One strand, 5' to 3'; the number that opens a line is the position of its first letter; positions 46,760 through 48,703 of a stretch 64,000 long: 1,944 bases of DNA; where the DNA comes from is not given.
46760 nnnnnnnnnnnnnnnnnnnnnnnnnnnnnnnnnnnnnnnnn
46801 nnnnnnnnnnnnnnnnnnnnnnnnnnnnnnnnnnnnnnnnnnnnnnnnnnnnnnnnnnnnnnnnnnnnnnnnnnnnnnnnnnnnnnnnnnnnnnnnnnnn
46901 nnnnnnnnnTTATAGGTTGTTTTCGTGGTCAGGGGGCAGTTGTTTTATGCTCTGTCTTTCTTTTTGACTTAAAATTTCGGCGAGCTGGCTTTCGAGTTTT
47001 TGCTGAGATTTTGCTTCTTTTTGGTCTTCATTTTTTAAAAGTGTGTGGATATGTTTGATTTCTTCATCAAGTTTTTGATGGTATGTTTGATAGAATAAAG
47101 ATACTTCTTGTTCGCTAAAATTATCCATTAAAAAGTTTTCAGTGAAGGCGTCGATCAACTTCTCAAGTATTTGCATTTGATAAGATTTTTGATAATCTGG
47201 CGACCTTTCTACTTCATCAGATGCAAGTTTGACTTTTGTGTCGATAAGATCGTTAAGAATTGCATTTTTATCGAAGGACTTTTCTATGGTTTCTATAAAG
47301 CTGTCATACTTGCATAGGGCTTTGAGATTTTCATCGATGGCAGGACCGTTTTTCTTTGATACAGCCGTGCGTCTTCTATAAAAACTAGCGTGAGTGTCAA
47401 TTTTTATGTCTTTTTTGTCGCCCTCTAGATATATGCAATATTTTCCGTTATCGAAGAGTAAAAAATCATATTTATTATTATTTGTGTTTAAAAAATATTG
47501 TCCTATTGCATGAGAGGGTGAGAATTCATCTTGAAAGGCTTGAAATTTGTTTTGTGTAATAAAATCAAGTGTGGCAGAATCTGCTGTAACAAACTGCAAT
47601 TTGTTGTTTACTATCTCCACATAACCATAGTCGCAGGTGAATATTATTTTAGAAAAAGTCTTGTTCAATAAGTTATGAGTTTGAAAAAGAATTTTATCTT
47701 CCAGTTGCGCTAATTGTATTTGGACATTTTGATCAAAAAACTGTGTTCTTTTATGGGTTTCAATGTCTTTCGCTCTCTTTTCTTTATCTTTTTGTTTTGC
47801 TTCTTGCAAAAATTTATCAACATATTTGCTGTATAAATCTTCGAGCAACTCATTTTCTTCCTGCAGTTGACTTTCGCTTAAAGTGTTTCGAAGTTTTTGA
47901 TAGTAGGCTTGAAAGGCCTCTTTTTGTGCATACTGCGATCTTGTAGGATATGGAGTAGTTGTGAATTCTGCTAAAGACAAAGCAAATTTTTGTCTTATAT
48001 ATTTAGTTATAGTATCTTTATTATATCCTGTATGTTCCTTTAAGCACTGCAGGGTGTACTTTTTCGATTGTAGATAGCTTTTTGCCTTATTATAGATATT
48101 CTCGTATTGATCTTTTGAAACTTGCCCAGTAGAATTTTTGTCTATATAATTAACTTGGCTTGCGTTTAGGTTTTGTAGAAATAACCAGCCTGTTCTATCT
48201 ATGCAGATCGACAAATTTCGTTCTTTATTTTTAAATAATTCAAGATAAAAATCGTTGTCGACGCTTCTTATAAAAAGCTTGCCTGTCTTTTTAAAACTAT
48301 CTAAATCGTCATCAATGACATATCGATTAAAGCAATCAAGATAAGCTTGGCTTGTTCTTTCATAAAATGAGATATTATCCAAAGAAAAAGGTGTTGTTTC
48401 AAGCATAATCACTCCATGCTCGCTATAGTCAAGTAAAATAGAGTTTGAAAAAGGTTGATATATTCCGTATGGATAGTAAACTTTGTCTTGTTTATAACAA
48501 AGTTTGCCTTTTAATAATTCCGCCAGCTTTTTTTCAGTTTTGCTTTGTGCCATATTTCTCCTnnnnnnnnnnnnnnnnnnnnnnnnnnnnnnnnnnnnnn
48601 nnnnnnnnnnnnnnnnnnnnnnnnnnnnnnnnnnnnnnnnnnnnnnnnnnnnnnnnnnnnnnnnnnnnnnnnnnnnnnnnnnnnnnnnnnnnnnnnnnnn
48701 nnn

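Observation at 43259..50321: About 7-kb AT-rich accessory island between holA and der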

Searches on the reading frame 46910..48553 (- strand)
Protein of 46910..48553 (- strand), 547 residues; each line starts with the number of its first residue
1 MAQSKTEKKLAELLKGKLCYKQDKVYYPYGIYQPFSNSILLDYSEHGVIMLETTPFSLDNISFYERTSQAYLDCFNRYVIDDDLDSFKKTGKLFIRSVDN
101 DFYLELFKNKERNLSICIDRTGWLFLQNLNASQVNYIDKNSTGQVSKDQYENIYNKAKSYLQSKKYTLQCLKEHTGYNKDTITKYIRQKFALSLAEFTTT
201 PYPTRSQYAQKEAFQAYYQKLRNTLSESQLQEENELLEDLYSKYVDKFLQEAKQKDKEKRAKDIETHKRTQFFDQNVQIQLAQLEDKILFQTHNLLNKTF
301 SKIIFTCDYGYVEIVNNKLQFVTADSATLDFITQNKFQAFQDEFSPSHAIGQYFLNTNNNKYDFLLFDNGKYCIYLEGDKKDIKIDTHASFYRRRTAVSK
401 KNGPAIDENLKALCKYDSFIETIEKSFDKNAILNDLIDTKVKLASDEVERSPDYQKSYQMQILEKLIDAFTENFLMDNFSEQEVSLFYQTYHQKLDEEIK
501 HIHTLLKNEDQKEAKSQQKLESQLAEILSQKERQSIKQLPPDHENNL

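Call 9: search_protein_families(library=pfam, proteins=[window:46910-48553:-], max_evalue=0.01)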
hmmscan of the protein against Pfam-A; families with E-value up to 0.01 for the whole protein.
window:46910-48553:- (547 aa): 0 families

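Call 10: search_protein_families(library=padloc, proteins=[window:46910-48553:-], max_evalue=0.1)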
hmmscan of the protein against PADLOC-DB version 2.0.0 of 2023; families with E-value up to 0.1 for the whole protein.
window:46910-48553:- (547 aa): 0 families

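Call 11: search_protein_families(library=phrogs, proteins=[window:46910-48553:-], max_evalue=0.1)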
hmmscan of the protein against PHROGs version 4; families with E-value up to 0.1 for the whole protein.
window:46910-48553:- (547 aa): 0 families

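Call 17: find_homologous_proteins(query=window:46910-48553:-, max_evalue=0.001)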
Query window:46910-48553:- (547 aa): 2 proteins with E <= 0.001 among 8000 candidates.
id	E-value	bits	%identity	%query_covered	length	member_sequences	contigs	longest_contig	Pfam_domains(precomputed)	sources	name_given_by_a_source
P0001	0.0e+0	1199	100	100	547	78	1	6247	-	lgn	-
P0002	2.4e-254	863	75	100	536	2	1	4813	-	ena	-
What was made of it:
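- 46910..48553 (-): big1, a 547-aa orphan protein. Two clusters in 5.8 billion (call 17).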

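Call 18: find_encoding_contigs(protein=P0002, flank=10000, max_places=6)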
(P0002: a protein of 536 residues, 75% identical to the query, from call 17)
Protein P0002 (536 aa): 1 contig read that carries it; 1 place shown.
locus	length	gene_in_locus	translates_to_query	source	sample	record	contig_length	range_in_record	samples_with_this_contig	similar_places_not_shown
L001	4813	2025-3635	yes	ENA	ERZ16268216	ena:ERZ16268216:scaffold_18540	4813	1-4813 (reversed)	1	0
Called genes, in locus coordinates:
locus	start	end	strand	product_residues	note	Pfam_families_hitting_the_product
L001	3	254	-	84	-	?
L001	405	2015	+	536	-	-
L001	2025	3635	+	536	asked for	-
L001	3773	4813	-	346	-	?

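Call 19: find_encoding_contigs(protein=P0001, flank=10000, max_places=10)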
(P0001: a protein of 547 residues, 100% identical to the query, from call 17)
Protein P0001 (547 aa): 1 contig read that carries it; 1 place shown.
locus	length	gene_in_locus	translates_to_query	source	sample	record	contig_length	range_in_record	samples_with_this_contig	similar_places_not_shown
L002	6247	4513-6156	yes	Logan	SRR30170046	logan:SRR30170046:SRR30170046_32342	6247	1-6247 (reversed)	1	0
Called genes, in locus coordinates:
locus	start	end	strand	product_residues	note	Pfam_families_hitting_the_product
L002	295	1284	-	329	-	PF02660:G3P_acyltransf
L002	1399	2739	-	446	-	PF00009:GTP_EFTU (weak), PF00071:Ras (faint), PF01926:MMR_HSR1, PF02421:FeoB_N, PF00009:GTP_EFTU, PF01926:MMR_HSR1, PF02421:FeoB_N, PF14714:KH_dom-like, +5 more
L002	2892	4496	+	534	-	-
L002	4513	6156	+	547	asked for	-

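Call 39: predict_structure(alignment_id=A1)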
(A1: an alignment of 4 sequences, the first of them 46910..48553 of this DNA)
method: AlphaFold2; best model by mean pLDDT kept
length: 547 residues; sequences in the alignment: 4
mean_pLDDT: 50.8   pTM: 0.35
mean pLDDT of the five models: 50.8, 45.4, 42.7, 42.1, 41.8
residues with pLDDT >= 90: 0; 70-90: 95; 50-70: 150; < 50: 302
segments of 3 or more residues with pLDDT < 50: 1-38, 74-105, 107-116, 122-128, 131-150, 157-176, 266-347, 380-382, 405-428, 451-467, 469-471, 507-524, 526-547
pLDDT, mean of each block of 10 residues (from residue 1): 40 45 37 40 65 58 68 45 40 33 45 47 48 40 42 49 38 50 79 79 72 78 78 81 80 64 47 32 23 21 31 36 38 40 48 70 65 61 61 68 44 30 37 57 57 44 46 56 66 66 51 39 45 35 31
secondary structure, 60 per line:
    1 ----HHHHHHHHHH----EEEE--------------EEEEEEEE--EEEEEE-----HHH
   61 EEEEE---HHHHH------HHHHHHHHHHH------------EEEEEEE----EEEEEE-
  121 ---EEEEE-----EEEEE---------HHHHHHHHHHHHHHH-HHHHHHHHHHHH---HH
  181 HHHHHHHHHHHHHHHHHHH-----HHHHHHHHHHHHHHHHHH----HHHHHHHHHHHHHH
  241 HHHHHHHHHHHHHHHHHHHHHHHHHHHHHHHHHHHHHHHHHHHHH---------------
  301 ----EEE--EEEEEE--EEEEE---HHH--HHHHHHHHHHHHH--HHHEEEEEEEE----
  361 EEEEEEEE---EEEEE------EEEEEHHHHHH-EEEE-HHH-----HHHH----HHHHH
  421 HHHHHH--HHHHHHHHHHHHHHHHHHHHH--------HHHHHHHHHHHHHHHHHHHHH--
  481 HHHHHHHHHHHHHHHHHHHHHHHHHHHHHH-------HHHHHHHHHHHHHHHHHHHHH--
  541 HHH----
elements in order: H5-14 E19-22 E37-44 E47-52 E61-65 H69-73 H80-90 E103-109 E114-119 E124-128 E134-138 H148-162 H164-175 H179-199 H205-222 H227-285 E305-307 E310-315 E318-322 H331-343 E349-356 E361-368 E372-376 E383-387 H388-393 E395-398 H408-411 H416-426 H429-449 H458-478 H481-510 H518-538
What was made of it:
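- Tried and rejected: The run with 4 sequences was unusable (pLDDT 51, call 39).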

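Call 40: search_protein_representatives(alignment_id=A1)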
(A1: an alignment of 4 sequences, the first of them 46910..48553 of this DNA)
Query: 4 sequences, 535 profile positions. Proteins with E-value up to 0.001 (for the whole library): 10; up to 1e-10: 8; up to 1e-30: 2. The best 10 are listed.
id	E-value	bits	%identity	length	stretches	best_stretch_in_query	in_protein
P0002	8.7e-276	932.4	-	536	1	1-535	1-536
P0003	2.1e-242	822.2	-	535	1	1-535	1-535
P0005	4.1e-30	121.7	-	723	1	1-523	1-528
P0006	1.7e-29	119.6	-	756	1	1-521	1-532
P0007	2.8e-27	112.3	-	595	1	1-519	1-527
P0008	4.9e-26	108.2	-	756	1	1-519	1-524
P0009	3.3e-13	65.9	-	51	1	1-45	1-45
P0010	1.0e-10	57.6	-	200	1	1-195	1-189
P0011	3.1e-07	46.2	-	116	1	28-126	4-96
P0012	5.0e-07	45.5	-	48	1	500-535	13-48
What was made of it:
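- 10 hits among 1.84 billion representatives (call 40).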

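Call 43: search_protein_families(library=pfam, proteins=[P0005, P0006, P0007, P0008], max_evalue=0.1)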
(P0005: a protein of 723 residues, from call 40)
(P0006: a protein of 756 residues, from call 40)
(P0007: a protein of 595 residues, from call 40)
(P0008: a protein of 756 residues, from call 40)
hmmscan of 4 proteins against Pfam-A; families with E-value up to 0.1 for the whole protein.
P0005 (723 aa): 0 families

P0006 (756 aa): 1 family
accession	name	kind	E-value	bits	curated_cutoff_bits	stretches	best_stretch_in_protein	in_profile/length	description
PF10256.14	Erf4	-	0.092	13.2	29.3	0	403-475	32-95/116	Golgin subfamily A member 7/ERF4 family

P0007 (595 aa): 1 family
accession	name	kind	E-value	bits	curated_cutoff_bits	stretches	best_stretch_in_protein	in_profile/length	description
PF14842.11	FliG_N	-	0.058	14.4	25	1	122-174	23-73/104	FliG N-terminal domain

P0008 (756 aa): 0 families

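Call 44: find_homologous_proteins(query=A2, max_evalue=0.001)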
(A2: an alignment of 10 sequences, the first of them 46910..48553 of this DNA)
Query A2 (10 sequences) (547 aa, profile of the alignment): 3 proteins with E <= 0.001 among 8000 candidates.
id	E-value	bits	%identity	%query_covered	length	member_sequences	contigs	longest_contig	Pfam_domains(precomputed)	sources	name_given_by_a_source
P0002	1.2e-187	643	75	100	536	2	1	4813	-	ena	-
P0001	4.2e-187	641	100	100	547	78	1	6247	-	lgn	-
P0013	2.6e-23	101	99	16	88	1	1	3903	-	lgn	-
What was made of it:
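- Tried and rejected: The word-index search with the family alignment added nothing (call 44).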

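Call 45: find_encoding_contigs(protein=P0006, flank=10000, max_places=4)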
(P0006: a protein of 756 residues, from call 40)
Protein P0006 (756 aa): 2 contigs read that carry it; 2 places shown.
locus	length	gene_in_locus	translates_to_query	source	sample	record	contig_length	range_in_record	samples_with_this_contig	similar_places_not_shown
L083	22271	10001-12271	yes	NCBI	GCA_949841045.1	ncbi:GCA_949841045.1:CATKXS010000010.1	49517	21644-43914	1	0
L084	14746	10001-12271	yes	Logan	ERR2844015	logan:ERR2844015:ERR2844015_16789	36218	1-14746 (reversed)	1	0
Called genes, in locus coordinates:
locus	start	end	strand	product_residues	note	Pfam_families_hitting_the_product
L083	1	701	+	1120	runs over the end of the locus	PF00580:UvrD-helicase, PF13245:AAA_19, PF13361:UvrD_C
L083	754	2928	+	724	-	-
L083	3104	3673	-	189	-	PF03713:DUF305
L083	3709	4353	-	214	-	PF01966:HD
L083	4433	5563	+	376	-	PF07454:SpoIIP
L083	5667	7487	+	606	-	PF13230:GATase_4 (faint), PF13522:GATase_6, PF13537:GATase_7, PF01380:SIS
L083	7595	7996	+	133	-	PF01381:HTH_3, PF13443:HTH_26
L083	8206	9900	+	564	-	PF00664:ABC_membrane (weak), PF02463:SMC_N (faint), PF00005:ABC_tran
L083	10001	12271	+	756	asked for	-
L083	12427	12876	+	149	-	PF12802:MarR_2 (weak)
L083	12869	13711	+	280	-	PF02645:DegV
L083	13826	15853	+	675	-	PF02534:T4SS-DNA_transf, PF10412:TrwB_AAD_bind, PF12696:TraG-D_C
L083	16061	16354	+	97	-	-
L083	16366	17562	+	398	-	PF14386:DUF4417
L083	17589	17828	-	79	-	PF02796:HTH_7, PF13443:HTH_26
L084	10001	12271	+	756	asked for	-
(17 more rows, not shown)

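Call 46: find_encoding_contigs(protein=P0005, flank=10000, max_places=4)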
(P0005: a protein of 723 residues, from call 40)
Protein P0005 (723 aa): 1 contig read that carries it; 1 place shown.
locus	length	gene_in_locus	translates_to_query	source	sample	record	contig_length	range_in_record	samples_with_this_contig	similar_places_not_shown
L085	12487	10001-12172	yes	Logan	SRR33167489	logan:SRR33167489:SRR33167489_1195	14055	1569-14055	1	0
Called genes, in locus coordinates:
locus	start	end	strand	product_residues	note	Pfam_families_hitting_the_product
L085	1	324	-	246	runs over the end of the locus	PF06325:PrmA (weak), PF02384:N6_Mtase, PF03602:Cons_hypoth95 (weak), PF05971:Methyltransf_10 (weak), PF00398:RrnaAD (weak), PF02475:TRM5-TYW2_MTfase (weak), PF05175:MTS, PF07669:Eco57I (weak), +5 more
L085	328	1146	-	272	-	PF04468:PSP1, PF28472:PSP1_3rd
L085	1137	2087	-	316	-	PF13177:DNA_pol3_delta2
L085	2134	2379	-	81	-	PF13443:HTH_26 (weak)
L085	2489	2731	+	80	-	-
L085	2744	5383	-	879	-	PF00690:Cation_ATPase_N, PF00122:E1-E2_ATPase, PF00702:Hydrolase, PF13246:Cation_ATPase, PF00689:Cation_ATPase_C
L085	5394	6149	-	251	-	PF02673:BacA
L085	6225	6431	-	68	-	PF01381:HTH_3, PF13443:HTH_26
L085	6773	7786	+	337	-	PF00145:DNA_methylase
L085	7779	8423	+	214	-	PF15514:ThaI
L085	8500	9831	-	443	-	-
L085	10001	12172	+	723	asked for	-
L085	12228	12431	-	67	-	-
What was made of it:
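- P0006 sits near TraG/VirD4 and DUF4417 genes (calls 45, 46).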

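Call 49: search_solved_structures(query=A2, max_evalue=1)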
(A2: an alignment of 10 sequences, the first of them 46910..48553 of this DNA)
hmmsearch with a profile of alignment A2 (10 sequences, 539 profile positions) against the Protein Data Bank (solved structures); distinct sequences matched with E-value up to 1: 1.
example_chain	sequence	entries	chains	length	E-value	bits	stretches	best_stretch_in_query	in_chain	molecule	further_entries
5jvu_A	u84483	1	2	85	0.058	15.2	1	211-297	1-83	Chimera protein of Kinesin heavy chain and Microtubule-associated protein RP/EB family mem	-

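Call 57: predict_structure(alignment_id=A2)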
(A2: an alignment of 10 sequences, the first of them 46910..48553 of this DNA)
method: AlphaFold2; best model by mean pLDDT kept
length: 547 residues; sequences in the alignment: 10
mean_pLDDT: 82.0   pTM: 0.64
mean pLDDT of the five models: 82.0, 81.5, 80.1, 79.8, 77.2
residues with pLDDT >= 90: 197; 70-90: 253; 50-70: 70; < 50: 27
segments of 3 or more residues with pLDDT < 50: 24-34, 534-547
pLDDT, mean of each block of 10 residues (from residue 1): 75 89 49 65 91 66 85 85 90 82 90 87 83 73 68 87 91 88 94 94 85 96 94 97 96 89 86 83 88 62 90 86 76 69 93 87 92 84 86 86 74 88 85 91 79 70 93 92 92 89 69 66 68 45 39
secondary structure, 60 per line:
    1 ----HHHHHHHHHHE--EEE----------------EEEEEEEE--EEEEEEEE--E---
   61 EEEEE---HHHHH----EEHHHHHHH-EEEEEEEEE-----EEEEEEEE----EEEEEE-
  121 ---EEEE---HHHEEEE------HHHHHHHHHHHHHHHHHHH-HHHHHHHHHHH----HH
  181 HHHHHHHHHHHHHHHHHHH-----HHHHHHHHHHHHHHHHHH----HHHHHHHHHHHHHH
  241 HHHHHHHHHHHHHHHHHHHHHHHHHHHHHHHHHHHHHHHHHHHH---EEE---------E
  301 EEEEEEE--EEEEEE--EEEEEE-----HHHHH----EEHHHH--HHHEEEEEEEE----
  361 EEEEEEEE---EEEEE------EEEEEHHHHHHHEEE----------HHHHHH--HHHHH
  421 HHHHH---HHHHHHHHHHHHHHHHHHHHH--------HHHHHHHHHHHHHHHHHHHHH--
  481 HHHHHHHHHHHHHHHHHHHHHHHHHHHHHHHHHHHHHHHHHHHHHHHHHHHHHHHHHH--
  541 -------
elements in order: H5-14 E18-20 E37-44 E47-54 E61-65 H69-73 H80-86 E88-96 E102-109 E114-119 E124-127 E134-137 H144-162 H164-174 H179-199 H205-222 H227-284 E288-290 E300-307 E310-315 E318-323 H329-333 H340-343 E349-356 E361-368 E372-376 E383-387 H388-394 E395-397 H408-413 H416-425 H429-449 H458-478 H481-538
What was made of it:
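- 46910..48553 (-): AF2 pLDDT 82 (call 57).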

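Call 64: fold_search(model_id=the predicted structure, library=pdb)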
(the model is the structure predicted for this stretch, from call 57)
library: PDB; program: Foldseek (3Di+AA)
matches with E <= 10: 229; with E <= 0.001: 0
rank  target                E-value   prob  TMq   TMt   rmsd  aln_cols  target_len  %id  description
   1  8rap_Z                7.0e-02  0.13  0.09  0.11  27.1       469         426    7  Structure of Sen1-ADP.BeF3 bound RNA Polymerase II pre-termination complex (released 2024-10-30)
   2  5oik_Z                1.6e-01  0.14  0.08  0.09  28.0       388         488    5  Structure of an RNA polymerase II-DSIF transcription elongation complex (released 2017-09-13)
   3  5n77_E                1.6e-01  0.09  0.09  0.16  22.6       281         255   12  Crystal structure of the cytosolic domain of the CorA magnesium channel from Escherichia coli in complex with magnesiu (released 2017-07-12)
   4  2bkd_MODEL_1_N        1.8e-01  0.16  0.08  0.27  17.7       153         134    8  Structure of the N-terminal domain of Fragile X Mental Retardation Protein (released 2006-01-18)
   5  7pik_C                1.9e-01  0.30  0.10  0.10  18.3       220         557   10  Cryo-EM structure of E. coli TnsB in complex with right end fragment of Tn7 transposon (released 2022-06-15)
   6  5n77_A                2.1e-01  0.08  0.09  0.16  22.7       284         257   12  Crystal structure of the cytosolic domain of the CorA magnesium channel from Escherichia coli in complex with magnesiu (released 2017-07-12)
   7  7uve_A                2.4e-01  0.18  0.10  0.20  16.8       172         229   11  Drosophila melanogaster setdb1-tuor domain with peptide H3K9me2K14ac (released 2022-08-10)
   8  6gmh_Z                2.7e-01  0.47  0.08  0.09  16.1       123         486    6  Structure of activated transcription complex Pol II-DSIF-PAF-SPT6 (released 2018-08-22)
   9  8p4c_Z                2.8e-01  0.35  0.08  0.09  27.3       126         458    7  Structural insights into human co-transcriptional capping - structure 3 (released 2023-08-16)
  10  9j0n_Z                3.3e-01  0.28  0.10  0.11  10.8       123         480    7  Paused elongation complex of mammalian RNA polymerase II with nucleosome (PEC2-nuc) (released 2025-02-05)
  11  8p4d_Z                3.7e-01  0.38  0.08  0.09  16.8       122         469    7  Structural insights into human co-transcriptional capping - structure 4 (released 2023-08-16)
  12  8w8e_Z                4.0e-01  0.35  0.08  0.12  26.4       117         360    8  human co-transcriptional RNA capping enzyme RNGTT (released 2024-04-10)
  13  7xn7_W                5.2e-01  0.06  0.10  0.10  24.3       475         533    6  RNA polymerase II elongation complex containing Spt4/5, Elf1, Spt6, Spn1 and Paf1C (released 2022-09-07)
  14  5yje_A                5.5e-01  0.03  0.09  0.13  21.3       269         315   10  Crystal structure of HIRA(644-1017) (released 2018-06-20)
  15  8uhg_Z                5.8e-01  0.30  0.08  0.15  17.9       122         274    6  Structure of paused transcription complex Pol II-DSIF-NELF - poised post-translocated (released 2024-03-20)
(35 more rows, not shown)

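Call 65: fold_search(model_id=the predicted structure, library=viral)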
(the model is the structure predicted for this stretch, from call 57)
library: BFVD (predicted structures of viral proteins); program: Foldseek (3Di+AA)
matches with E <= 10: 590; with E <= 0.001: 0
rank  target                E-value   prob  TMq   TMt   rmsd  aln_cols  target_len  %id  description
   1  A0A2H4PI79            6.3e-03  0.84  0.11  0.25  11.1       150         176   15  Uncharacterized protein [Streptomyces phage WRightOn]
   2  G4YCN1                1.6e-02  0.33  0.09  0.19  15.7       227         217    9  (no name in the UniProt tables at hand)
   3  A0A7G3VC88            1.6e-02  0.11  0.09  0.09  30.0       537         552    8  Uncharacterized protein [Arthrobacter phage Bumble]
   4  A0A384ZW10            2.4e-02  0.57  0.10  0.18  17.7       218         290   12  Uncharacterized protein [Dickeya phage vB_DsoM_JA13]
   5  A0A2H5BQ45            2.4e-02  0.15  0.09  0.07  30.4       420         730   11  Uncharacterized protein [Vibrio phage Vp_R1]
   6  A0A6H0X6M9            2.7e-02  0.93  0.10  0.38  17.0       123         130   15  Nucleotide kinase [Aeromonas phage PS]
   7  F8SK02                2.7e-02  0.77  0.08  0.30  17.6       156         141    8  Uncharacterized protein 128 [Pseudomonas phage PhiPA3]
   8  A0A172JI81            2.8e-02  0.54  0.09  0.23  14.4       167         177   11  Uncharacterized protein [Bacillus phage AR9]
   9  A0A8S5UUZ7            3.7e-02  1.00  0.10  0.21   6.8        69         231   19  DUF5655 domain-containing protein [Siphoviridae sp. ctaDn21]
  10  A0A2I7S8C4            3.9e-02  0.30  0.08  0.21  21.9       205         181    8  (no name in the UniProt tables at hand)
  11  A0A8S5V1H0            4.2e-02  0.35  0.08  0.26  11.8       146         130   14  Uncharacterized protein [Myoviridae sp. ctJ2i1]
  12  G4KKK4                4.7e-02  0.80  0.09  0.38  13.7       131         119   14  (no name in the UniProt tables at hand)
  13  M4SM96                5.8e-02  1.00  0.09  0.66   7.7        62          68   13  (no name in the UniProt tables at hand)
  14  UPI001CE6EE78         5.8e-02  0.25  0.10  0.20  16.3       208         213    9  (no name look-up for this kind of identifier)
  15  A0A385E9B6            6.2e-02  0.47  0.11  0.19  10.8       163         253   12  (no name in the UniProt tables at hand)
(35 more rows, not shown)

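Call 69: find_encoding_contigs(protein=P0008, flank=10000, max_places=3)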
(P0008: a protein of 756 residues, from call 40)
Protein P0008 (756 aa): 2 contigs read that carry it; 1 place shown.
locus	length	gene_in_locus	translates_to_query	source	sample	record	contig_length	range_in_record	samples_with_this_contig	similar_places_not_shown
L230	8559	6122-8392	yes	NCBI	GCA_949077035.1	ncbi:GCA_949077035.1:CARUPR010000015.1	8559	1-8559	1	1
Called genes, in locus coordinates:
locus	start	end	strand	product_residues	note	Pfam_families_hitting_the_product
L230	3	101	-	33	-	?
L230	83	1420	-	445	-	PF00919:UPF0004, PF04055:Radical_SAM, PF18693:TRAM_2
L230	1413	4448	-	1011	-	PF17854:FtsK_alpha, PF01580:FtsK_SpoIIIE, PF12846:AAA_10 (faint), PF09397:FtsK_gamma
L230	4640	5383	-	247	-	PF01522:Polysacc_deac_1, PF10096:DUF2334 (weak)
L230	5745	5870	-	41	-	-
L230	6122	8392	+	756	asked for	-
